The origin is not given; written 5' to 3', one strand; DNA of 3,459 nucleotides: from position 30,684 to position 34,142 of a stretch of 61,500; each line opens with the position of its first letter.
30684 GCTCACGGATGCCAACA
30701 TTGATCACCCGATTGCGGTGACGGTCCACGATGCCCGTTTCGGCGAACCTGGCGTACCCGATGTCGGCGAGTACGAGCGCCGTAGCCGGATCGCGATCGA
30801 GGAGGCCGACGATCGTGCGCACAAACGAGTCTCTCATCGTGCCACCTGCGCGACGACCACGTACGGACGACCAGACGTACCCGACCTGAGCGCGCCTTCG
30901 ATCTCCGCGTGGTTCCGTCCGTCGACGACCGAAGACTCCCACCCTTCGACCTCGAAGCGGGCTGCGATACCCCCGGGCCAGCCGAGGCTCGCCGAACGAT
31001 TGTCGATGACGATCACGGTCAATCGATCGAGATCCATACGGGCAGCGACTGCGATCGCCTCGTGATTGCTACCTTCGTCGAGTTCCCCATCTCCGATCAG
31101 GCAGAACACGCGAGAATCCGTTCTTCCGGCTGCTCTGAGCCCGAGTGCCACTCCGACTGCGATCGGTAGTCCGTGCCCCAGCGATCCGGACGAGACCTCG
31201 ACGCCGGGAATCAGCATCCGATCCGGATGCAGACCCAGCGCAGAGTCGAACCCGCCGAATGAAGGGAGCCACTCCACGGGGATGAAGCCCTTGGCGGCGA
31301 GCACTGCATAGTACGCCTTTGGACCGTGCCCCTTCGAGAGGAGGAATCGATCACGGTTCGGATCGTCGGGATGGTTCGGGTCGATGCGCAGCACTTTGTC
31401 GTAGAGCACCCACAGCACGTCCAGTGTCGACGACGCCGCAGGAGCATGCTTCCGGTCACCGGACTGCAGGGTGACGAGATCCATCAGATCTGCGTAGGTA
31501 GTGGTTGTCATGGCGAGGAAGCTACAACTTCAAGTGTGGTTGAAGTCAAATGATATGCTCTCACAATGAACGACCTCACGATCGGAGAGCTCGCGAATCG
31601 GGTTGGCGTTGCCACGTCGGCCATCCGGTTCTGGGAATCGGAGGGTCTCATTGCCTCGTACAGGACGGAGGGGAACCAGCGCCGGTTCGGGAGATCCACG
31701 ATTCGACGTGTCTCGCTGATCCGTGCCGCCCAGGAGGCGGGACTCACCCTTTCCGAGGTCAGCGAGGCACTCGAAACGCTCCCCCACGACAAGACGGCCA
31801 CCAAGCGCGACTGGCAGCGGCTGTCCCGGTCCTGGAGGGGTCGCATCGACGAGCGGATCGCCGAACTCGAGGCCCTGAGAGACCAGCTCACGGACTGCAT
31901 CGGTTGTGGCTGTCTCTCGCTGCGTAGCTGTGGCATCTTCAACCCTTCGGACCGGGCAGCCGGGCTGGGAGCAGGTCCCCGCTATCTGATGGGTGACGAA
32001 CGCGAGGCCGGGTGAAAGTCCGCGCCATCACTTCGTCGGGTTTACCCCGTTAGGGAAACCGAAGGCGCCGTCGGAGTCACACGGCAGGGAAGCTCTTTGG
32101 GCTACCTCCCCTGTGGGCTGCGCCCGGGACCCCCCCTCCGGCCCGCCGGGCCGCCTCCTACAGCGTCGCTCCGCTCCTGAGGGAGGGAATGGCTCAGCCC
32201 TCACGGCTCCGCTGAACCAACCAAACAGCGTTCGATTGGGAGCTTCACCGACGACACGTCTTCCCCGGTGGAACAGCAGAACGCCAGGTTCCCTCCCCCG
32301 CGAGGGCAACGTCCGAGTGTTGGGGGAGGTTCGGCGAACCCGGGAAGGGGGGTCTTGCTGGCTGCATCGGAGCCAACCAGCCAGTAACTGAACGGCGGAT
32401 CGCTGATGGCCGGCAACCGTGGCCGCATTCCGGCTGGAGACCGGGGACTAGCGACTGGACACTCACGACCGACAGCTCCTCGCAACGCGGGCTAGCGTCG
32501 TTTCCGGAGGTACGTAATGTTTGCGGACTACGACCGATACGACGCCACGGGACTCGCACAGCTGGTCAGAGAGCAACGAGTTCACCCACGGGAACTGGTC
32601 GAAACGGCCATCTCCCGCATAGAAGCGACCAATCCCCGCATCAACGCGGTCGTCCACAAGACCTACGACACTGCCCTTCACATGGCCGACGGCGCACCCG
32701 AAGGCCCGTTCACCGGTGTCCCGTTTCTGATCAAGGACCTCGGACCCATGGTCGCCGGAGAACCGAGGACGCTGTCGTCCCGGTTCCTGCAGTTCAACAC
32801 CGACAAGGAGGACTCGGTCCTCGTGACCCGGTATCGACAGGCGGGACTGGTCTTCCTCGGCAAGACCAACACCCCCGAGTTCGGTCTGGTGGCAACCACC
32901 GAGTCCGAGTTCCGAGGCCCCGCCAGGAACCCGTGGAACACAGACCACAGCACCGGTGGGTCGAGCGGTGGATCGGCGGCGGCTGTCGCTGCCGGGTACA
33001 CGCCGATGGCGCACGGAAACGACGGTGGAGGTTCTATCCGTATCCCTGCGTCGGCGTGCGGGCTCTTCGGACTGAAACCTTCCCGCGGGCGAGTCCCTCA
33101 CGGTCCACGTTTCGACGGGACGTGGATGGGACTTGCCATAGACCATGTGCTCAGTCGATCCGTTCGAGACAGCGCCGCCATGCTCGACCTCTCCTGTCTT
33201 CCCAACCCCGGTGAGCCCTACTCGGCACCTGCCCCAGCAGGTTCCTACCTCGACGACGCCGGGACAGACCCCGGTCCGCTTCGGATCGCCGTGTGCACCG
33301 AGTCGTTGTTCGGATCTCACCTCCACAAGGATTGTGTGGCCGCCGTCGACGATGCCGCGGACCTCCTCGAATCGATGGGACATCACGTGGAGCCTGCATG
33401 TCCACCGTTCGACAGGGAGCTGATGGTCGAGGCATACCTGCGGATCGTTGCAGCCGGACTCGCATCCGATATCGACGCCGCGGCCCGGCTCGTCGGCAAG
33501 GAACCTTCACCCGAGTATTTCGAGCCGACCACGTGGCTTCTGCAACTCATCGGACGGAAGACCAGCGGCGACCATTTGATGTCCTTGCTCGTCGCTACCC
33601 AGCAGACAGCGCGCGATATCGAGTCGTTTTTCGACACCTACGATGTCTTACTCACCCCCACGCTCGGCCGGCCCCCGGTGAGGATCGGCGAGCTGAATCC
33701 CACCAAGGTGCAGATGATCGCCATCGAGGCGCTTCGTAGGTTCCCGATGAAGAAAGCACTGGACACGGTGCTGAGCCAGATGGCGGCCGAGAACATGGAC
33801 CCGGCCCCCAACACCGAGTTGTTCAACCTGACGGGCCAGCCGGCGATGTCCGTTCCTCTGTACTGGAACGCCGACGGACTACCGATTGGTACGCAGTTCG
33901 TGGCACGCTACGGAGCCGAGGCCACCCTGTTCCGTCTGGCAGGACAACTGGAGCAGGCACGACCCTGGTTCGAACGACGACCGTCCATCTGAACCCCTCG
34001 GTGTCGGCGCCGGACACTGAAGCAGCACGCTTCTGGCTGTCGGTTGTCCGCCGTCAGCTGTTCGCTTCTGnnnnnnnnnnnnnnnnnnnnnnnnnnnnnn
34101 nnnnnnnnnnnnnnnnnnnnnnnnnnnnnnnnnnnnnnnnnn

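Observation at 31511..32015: SoxR appears to directly control a split transketolase-like ThDP enzyme pair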

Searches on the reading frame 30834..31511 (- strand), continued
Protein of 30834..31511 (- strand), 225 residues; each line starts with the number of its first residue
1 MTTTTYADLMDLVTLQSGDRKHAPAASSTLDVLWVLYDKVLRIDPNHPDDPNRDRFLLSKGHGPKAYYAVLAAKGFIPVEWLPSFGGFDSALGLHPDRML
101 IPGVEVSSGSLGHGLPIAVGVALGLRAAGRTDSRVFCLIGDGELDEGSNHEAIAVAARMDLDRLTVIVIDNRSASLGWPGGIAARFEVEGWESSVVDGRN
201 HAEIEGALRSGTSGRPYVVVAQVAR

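Call 53: get_annotated_region(hit=H22, flank=2500)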
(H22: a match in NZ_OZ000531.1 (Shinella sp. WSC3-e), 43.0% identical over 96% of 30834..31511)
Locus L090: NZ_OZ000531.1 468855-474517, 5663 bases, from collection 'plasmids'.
description: Shinella sp. WSC3-e isolate ena-SAMPLE-TAB-28-07-2022-10:23:51:176-5823 plasmid paSHIWSC3, complete sequence
organism: Shinella sp. WSC3-e (NCBI taxid 3113208)
taxonomy: Bacteria; Pseudomonadota; Alphaproteobacteria; Hyphomicrobiales; Rhizobiaceae; Shinella; Shinella sp. WSC3-e
host: -; source: -; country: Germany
typing (MOB-suite, as given by PLSDB): non-mobilizable
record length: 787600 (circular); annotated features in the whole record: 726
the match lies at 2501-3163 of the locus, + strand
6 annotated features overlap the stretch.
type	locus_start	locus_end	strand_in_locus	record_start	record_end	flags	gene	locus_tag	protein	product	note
CDS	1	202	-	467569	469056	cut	-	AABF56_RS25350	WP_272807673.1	sugar ABC transporter ATP-binding protein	-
CDS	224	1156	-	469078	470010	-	-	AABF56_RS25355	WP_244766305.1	substrate-binding domain-containing protein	-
CDS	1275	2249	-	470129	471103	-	-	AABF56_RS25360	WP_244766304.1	ABC transporter permease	GO:0008643 - carbohydrate transport [Evidence IEA]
CDS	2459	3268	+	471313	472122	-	-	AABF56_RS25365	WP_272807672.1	transketolase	-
CDS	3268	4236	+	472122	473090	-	-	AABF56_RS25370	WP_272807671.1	transketolase family protein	-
CDS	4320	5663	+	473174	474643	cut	-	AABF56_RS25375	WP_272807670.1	FGGY-family carbohydrate kinase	GO:0016310 - phosphorylation [Evidence IEA]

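Call 54: get_annotated_region(hit=H40, flank=2500)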
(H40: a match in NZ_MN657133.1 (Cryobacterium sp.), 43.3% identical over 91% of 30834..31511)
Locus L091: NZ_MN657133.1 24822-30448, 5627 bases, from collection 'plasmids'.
description: Cryobacterium sp. strain ANT_H10B plasmid pA10BH1, complete sequence
organism: Cryobacterium sp. (NCBI taxid 1926290)
taxonomy: Bacteria; Actinomycetota; Actinomycetes; Micrococcales; Microbacteriaceae; Cryobacterium; Cryobacterium sp.
host: -; source: -; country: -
typing (MOB-suite, as given by PLSDB): non-mobilizable
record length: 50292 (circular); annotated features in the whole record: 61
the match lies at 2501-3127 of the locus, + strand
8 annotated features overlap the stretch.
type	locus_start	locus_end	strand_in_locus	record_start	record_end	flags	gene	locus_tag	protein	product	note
CDS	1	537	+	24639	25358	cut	-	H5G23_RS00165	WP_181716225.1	MIP/aquaporin family protein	GO:0055085 - transmembrane transport [Evidence IEA]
CDS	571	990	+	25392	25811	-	-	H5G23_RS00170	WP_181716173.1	heme-binding protein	-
CDS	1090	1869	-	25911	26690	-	tpiA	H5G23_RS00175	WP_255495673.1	triose-phosphate isomerase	GO:0006096 - glycolytic process [Evidence IEA]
CDS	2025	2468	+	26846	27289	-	-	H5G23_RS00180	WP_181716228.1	RpiB/LacA/LacB family sugar-phosphate isomerase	-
CDS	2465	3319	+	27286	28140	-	-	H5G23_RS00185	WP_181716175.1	transketolase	-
CDS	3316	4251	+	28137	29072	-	-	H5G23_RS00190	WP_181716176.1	transketolase C-terminal domain-containing protein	-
CDS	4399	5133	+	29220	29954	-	-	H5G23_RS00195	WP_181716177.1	GntR family transcriptional regulator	-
CDS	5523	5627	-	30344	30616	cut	-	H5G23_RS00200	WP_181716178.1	hypothetical protein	-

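Call 55: get_annotated_region(hit=H29, flank=2500)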
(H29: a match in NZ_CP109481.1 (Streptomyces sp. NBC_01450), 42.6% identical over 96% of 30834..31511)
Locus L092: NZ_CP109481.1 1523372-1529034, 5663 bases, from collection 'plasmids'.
description: Streptomyces sp. NBC_01450 plasmid unnamed1, complete sequence
organism: Streptomyces sp. NBC_01450 (NCBI taxid 2903871)
taxonomy: Bacteria; Actinomycetota; Actinomycetes; Kitasatosporales; Streptomycetaceae; Streptomyces; Streptomyces sp. NBC 01450
host: -; source: -; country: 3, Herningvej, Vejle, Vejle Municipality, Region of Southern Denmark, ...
typing (MOB-suite, as given by PLSDB): mobilizable; replicon rep_cluster_1879,rep_cluster_1910,rep_cluster_43; relaxase MOBP,MOBP
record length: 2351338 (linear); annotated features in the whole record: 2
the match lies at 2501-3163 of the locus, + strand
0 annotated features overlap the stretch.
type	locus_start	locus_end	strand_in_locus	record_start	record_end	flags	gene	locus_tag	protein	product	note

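Call 75: predict_structure(alignment_id=A2)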
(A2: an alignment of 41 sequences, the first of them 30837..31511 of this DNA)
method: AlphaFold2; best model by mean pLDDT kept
length: 225 residues; sequences in the alignment: 41
mean_pLDDT: 85.0   pTM: 0.86
mean pLDDT of the five models: 85.0, 84.4, 83.2, 82.5, 81.6
residues with pLDDT >= 90: 111; 70-90: 78; 50-70: 32; < 50: 4
segments of 3 or more residues with pLDDT < 50: none
pLDDT, mean of each block of 10 residues (from residue 1): 75 70 68 93 91 87 75 90 80 69 63 86 95 91 90 97 95 86 96 95 95 87 81
secondary structure, 60 per line:
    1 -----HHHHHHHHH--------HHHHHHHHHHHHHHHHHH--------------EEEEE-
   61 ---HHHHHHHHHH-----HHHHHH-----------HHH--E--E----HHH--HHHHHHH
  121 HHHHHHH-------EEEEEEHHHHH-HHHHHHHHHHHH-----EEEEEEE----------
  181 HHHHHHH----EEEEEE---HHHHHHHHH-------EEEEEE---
elements in order: H6-14 H23-40 E55-59 H64-73 H79-84 H114-127 E135-140 H141-145 H147-158 E164-170 H181-187 E192-197 H201-209 E217-222

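Call 77: fold_search(model_id=the predicted structure, library=pdb)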
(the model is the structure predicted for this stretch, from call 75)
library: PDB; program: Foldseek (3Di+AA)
matches with E <= 10: 836; with E <= 0.001: 252
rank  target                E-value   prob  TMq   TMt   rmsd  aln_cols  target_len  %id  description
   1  6yak_AAA              3.8e-16  1.00  0.75  0.61   6.0       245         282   35  Split gene transketolase, active alpha2beta2 heterotetramer (released 2020-11-25)
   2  6had                  6.1e-13  1.00  0.71  0.28   7.3       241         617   28  Human transketolase variant E160Q (released 2019-08-21)
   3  6rjb_B                2.0e-12  1.00  0.71  0.27   5.5       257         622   28  Human transketolase variant T382E (released 2019-09-11)
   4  8r3s_G                2.3e-12  1.00  0.77  0.28   5.0       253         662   27  Transketolase from Staphylococcus aureus in complex with thiamin pyrophosphate (released 2024-05-22)
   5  8r3s_B                2.6e-12  1.00  0.78  0.28   4.4       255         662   26  Transketolase from Staphylococcus aureus in complex with thiamin pyrophosphate (released 2024-05-22)
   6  4kxw                  2.6e-12  1.00  0.67  0.26   7.0       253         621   27  Human transketolase in covalent complex with donor ketose D-xylulose-5-phosphate, crystal 2 (released 2013-08-21)
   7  1trk_A                2.7e-12  1.00  0.77  0.28   3.8       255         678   28  REFINED STRUCTURE OF TRANSKETOLASE FROM SACCHAROMYCES CEREVISIAE AT 2.0 ANGSTROMS RESOLUTION (released 1994-04-30)
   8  3kom_B                3.2e-12  1.00  0.75  0.28   4.4       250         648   27  Crystal structure of apo transketolase from Francisella tularensis (released 2009-12-01)
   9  6ha3                  3.7e-12  1.00  0.69  0.27   6.7       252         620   26  Human transketolase variant E160Q in covalent complex with donor ketose D-fructose-6-phosphate (released 2019-08-21)
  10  4kxu                  4.1e-12  1.00  0.71  0.27   6.7       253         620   27  Human transketolase in covalent complex with donor ketose D-fructose-6-phosphate (released 2013-08-21)
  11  6rjb_A                4.4e-12  1.00  0.72  0.28   5.5       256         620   27  Human transketolase variant T382E (released 2019-09-11)
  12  3ooy_A                4.9e-12  1.00  0.70  0.27   5.3       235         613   28  Crystal structure of human Transketolase (TKT) (released 2010-11-17)
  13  4kxx                  4.9e-12  1.00  0.69  0.26   7.8       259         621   27  Human transketolase in covalent complex with donor ketose D-sedoheptulose-7-phosphate (released 2013-08-21)
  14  3mos                  5.2e-12  1.00  0.70  0.27   6.6       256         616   26  The structure of human Transketolase (released 2010-07-28)
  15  8r3s_A                5.9e-12  1.00  0.77  0.28   4.9       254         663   27  Transketolase from Staphylococcus aureus in complex with thiamin pyrophosphate (released 2024-05-22)
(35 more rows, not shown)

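Call 80: search_protein_families(library=pfam, proteins=[L030:3373-3990:-], max_evalue=0.01)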
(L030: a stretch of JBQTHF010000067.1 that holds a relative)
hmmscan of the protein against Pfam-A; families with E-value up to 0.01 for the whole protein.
L030:3373-3990:- (205 aa): 2 families
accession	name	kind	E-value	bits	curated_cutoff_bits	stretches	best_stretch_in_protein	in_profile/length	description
PF01885.22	PTS_2-RNA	-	1.9e-45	155.6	26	1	36-195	4-176/177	RNA 2'-phosphotransferase, Tpt1 / KptA family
PF22531.2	DUF7002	-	0.0022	18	27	1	123-178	3-60/195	Family of unknown function (DUF7002)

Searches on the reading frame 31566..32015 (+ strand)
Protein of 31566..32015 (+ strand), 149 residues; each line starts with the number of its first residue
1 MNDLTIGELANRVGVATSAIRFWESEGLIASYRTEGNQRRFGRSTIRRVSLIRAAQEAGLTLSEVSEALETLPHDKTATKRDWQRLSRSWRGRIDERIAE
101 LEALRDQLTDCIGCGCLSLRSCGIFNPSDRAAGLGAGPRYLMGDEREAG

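Call 3: search_protein_families(library=pfam, proteins=[window:31566-32015:+], max_evalue=0.001)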
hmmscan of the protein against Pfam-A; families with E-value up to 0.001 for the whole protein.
window:31566-32015:+ (149 aa): 3 families
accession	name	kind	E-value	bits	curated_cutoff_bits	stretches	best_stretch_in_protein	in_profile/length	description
PF09278.17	MerR-DNA-bind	-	1.5e-18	67.6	25.4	1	46-111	1-65/65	MerR, DNA binding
PF13411.12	MerR_1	-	1.3e-17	64.1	21.6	1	5-70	2-67/69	MerR HTH family regulatory protein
PF00376.29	MerR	-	5.8e-14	52.1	28.2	1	5-41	1-38/38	MerR family regulatory protein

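Call 5: search_protein_families(library=ncbifam, proteins=[window:31566-32015:+], max_evalue=0.001)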
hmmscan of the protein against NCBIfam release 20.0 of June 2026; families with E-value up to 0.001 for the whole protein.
window:31566-32015:+ (149 aa): 20 families
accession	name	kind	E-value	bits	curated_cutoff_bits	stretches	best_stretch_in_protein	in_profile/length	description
TIGR01950.1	SoxR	equivalog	1e-58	197.1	116.9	1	4-142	2-140/142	redox-sensitive transcriptional activator SoxR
NF007069.0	PRK09514.1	equivalog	5.3e-16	58.9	143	1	5-116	3-115/141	Zn(2+)-responsive transcriptional regulator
TIGR02043.1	ZntR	equivalog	9.2e-16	58.2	167.95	1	5-116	3-115/131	Zn(2+)-responsive transcriptional regulator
TIGR02044.1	CueR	equivalog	9.9e-16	58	147.4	1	5-112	2-109/127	Cu(I)-responsive transcriptional regulator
TIGR02051.1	MerR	equivalog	8.4e-15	55.1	150.85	1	5-112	1-106/124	mercury resistance transcriptional regulator MerR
TIGR02047.1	CadR-PbrR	equivalog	1.6e-13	50.8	151.45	1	4-124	1-123/127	Cd(II)/Pb(II)-responsive transcriptional regulator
NF010315.0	PRK13752.1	subfamily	9.8e-11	41.9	261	1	2-117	6-118/144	mercury resistance transcriptional regulator MerR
NF007590.0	PRK10227.1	equivalog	1.2e-10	41.6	244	1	5-110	2-107/135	Cu(I)-responsive transcriptional regulator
NF050798.1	TF_FtsR_Actino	equivalog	2.4e-09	37.6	150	1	15-82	17-85/223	transcriptional regulator FtsR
NF041849.1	trans_regNmlR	equivalog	6.3e-07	29.5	175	1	6-110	3-107/117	stress response transcriptional regulator NmlR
NF047375.1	HeatShock_HspR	equivalog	9.6e-07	28.7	105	1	6-85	6-85/92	heat shock protein transcriptional repressor HspR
TIGR02054.1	MerD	equivalog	1.8e-06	28.5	103.65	1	1-111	1-109/120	mercuric resistance transcriptional repressor MerD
NF033787.1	HTH_BldC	subfamily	1.3e-05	25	77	1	4-48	3-47/49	BldC family transcriptional regulator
NF053740.1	TransRegTnrAGPos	equivalog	4.2e-05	23.7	140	1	4-80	13-89/108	hypothetical protein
TIGR01764.1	excise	domain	5.1e-05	23.6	28.8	1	4-46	2-43/49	excisionase family DNA-binding protein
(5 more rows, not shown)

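Call 61: find_related_loci(query=A1, collection=metagenome_contigs, flank=3000)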
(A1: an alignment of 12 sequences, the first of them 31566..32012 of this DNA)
Query A1 (149 aa) in metagenome_contigs; peptide patterns used: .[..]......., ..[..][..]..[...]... (x = any residue, [..] = any of these).
599 stretches matched a pattern (row limit reached: there are more); 556 encode a relative of the query (tblastn E <= 1e-3); the best 80 are kept; 80 distinct loci.
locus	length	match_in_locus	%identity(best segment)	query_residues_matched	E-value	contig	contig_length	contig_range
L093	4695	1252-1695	72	1-148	5e-71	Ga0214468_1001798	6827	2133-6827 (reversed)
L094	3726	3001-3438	67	1-146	3e-65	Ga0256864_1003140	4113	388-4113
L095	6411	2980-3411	60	4-147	7e-59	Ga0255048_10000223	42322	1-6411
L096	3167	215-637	63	4-144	2e-57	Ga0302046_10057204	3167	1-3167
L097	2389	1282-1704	62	4-144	2e-56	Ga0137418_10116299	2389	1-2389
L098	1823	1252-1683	60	2-145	4e-57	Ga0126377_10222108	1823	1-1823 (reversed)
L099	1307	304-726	62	1-141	3e-58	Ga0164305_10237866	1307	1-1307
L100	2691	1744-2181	60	2-147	1e-55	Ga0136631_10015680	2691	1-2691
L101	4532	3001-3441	60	2-148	9e-55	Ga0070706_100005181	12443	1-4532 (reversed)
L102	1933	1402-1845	55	1-146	4e-55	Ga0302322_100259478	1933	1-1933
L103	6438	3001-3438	61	1-144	2e-54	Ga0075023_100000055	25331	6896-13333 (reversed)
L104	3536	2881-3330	60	1-148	2e-54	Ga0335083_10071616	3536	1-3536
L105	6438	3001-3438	61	1-144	2e-54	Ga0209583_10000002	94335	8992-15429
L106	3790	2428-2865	59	2-147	7e-54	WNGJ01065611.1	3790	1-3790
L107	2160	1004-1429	60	4-145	3e-54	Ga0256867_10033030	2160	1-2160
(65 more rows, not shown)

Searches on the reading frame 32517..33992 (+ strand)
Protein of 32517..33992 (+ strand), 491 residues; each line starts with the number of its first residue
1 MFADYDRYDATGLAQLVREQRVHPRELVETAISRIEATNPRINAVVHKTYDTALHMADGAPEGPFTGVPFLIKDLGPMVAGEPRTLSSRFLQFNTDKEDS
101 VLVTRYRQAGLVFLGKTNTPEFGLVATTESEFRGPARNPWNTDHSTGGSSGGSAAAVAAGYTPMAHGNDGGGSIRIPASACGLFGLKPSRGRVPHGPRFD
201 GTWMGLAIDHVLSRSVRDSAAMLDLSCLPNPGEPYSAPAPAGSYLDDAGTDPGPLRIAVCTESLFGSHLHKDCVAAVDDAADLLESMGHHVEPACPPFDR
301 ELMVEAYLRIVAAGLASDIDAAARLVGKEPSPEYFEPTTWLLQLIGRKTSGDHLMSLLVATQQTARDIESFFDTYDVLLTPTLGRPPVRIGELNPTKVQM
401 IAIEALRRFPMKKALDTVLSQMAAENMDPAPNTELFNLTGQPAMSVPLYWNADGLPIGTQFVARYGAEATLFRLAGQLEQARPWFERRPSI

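Call 3: search_protein_families(library=pfam, proteins=[window:32517-33992:+], max_evalue=0.001)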
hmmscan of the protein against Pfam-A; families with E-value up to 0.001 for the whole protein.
window:32517-33992:+ (491 aa): 1 family
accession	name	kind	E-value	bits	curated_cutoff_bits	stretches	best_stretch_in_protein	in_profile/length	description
PF01425.27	Amidase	-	4.6e-98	329.6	27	1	26-471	1-444/445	Amidase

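Call 5: search_protein_families(library=ncbifam, proteins=[window:32517-33992:+], max_evalue=0.001)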
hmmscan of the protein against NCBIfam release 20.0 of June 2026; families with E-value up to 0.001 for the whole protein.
window:32517-33992:+ (491 aa): 26 families (the best 25 are shown)
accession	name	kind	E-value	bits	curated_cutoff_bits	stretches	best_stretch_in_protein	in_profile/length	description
NF005899.0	PRK07869.1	equivalog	2.7e-108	362.8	418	1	8-484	15-464/471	amidase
NF009119.0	PRK12470.1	equivalog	4e-97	326.2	498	1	10-490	11-460/462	amidase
NF005099.0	PRK06529.1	equivalog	5.5e-97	325.5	505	1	9-481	5-477/484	amidase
NF004717.0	PRK06061.1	equivalog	2.7e-84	283.6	498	1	14-490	23-475/483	amidase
NF004815.0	PRK06169.1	equivalog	2.4e-79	267.1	506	1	8-489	10-466/471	amidase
NF005687.0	PRK07487.1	subfamily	5.4e-69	233.2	428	1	7-480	7-454/468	amidase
NF005450.0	PRK07042.1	equivalog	1.8e-68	231.1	458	1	10-489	9-459/464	amidase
NF005686.0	PRK07486.1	subfamily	1.6e-66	225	465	1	7-490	13-481/486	amidase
NF004816.0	PRK06170.1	equivalog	7.3e-60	203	503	1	10-486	14-486/493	amidase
TIGR00132.1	gatA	equivalog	1e-54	186.1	481.1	2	14-312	2-301/466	Asp-tRNA(Asn)/Glu-tRNA(Gln) amidotransferase subunit GatA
NF006631.0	PRK09201.1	equivalog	1.3e-54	185.6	461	2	7-391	6-386/466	AtzE family amidohydrolase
TIGR02715.1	amido_AtzE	subfamily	5.6e-53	180.5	425.75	1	13-480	5-446/452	AtzE family amidohydrolase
NF005565.0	PRK07235.1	subfamily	5.3e-50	170.5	545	2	29-309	53-330/506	amidase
NF005688.0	PRK07488.1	equivalog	3.6e-41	141.6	532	1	10-194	13-203/474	indoleacetamide hydrolase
NF006043.0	PRK08186.1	subfamily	3.6e-37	128.1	487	1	10-387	9-379/600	allophanate hydrolase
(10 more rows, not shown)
